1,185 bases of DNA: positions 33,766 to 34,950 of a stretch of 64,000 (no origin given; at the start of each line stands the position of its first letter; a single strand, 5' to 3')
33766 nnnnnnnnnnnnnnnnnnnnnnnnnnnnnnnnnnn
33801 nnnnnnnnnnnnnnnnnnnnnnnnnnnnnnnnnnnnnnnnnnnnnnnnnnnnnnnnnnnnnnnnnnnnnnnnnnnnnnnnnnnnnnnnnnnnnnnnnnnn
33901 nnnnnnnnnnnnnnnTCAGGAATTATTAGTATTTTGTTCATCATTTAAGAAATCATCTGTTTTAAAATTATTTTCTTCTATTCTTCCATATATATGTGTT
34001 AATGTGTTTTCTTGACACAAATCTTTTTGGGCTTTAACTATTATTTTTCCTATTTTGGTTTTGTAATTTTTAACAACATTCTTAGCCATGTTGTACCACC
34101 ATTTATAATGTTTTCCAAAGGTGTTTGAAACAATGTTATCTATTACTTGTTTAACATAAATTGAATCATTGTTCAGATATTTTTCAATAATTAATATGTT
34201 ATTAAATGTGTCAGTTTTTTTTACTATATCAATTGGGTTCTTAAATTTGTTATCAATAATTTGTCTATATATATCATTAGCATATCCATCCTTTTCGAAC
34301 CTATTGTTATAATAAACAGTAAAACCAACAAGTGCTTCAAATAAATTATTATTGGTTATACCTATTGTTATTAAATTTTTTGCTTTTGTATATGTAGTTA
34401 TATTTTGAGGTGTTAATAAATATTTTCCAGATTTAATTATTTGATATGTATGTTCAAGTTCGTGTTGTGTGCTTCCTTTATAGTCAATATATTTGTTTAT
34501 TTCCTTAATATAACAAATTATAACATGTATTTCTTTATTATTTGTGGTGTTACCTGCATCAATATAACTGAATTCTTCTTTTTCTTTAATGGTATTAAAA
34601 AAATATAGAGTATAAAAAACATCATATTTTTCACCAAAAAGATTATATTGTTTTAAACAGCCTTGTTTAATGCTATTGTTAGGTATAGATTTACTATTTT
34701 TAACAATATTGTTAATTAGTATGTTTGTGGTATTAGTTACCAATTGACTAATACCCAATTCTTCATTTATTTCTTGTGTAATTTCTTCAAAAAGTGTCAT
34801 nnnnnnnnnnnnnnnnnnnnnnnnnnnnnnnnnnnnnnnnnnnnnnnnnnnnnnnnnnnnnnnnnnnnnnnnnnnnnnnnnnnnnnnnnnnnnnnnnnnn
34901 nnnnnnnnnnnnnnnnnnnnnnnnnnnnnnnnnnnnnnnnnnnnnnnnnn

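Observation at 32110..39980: Three HExxH paralogs interleaved with metallophosphoesterases, DHFR-TS and ClpP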

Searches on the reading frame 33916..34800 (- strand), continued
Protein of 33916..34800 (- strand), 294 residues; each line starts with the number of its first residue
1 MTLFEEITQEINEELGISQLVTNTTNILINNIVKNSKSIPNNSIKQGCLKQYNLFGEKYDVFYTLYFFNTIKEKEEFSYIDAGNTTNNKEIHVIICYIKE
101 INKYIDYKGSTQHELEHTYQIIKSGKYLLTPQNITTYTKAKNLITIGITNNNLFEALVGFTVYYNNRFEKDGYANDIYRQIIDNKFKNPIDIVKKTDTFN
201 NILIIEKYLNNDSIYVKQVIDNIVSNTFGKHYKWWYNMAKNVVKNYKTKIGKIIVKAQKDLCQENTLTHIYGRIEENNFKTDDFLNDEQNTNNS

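Call 80: search_dna_similar(collection=phages, mode=protein, query=P0189, max_evalue=0.01, max_rows=15)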
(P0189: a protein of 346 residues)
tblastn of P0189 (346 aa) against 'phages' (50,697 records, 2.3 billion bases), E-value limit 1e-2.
No match.

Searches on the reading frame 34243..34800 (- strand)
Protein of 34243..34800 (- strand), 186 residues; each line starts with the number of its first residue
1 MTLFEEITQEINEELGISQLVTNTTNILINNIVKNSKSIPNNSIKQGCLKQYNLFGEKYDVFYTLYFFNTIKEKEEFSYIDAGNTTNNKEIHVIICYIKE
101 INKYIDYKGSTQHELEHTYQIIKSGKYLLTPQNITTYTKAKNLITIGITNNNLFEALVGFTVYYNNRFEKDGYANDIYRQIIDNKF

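Call 48: predict_structure(alignment_id=A4)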
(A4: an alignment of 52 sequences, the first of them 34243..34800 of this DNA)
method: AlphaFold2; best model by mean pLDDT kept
length: 186 residues; sequences in the alignment: 52
mean_pLDDT: 91.7   pTM: 0.84
mean pLDDT of the five models: 91.7, 89.3, 88.6, 86.6, 86.3
residues with pLDDT >= 90: 140; 70-90: 43; 50-70: 2; < 50: 1
segments of 3 or more residues with pLDDT < 50: none
pLDDT, mean of each block of 10 residues (from residue 1): 82 84 96 96 96 98 98 91 91 97 94 95 91 91 93 96 92 85 68
secondary structure, 60 per line:
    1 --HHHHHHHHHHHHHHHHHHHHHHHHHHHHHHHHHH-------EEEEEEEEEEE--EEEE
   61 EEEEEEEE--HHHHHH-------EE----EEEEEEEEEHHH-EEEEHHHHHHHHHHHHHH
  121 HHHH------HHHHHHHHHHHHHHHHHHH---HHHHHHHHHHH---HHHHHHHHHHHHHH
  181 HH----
elements in order: H3-36 E44-54 E57-68 H71-76 E90-98 E103-106 H107-124 H131-149 H153-163 H167-182
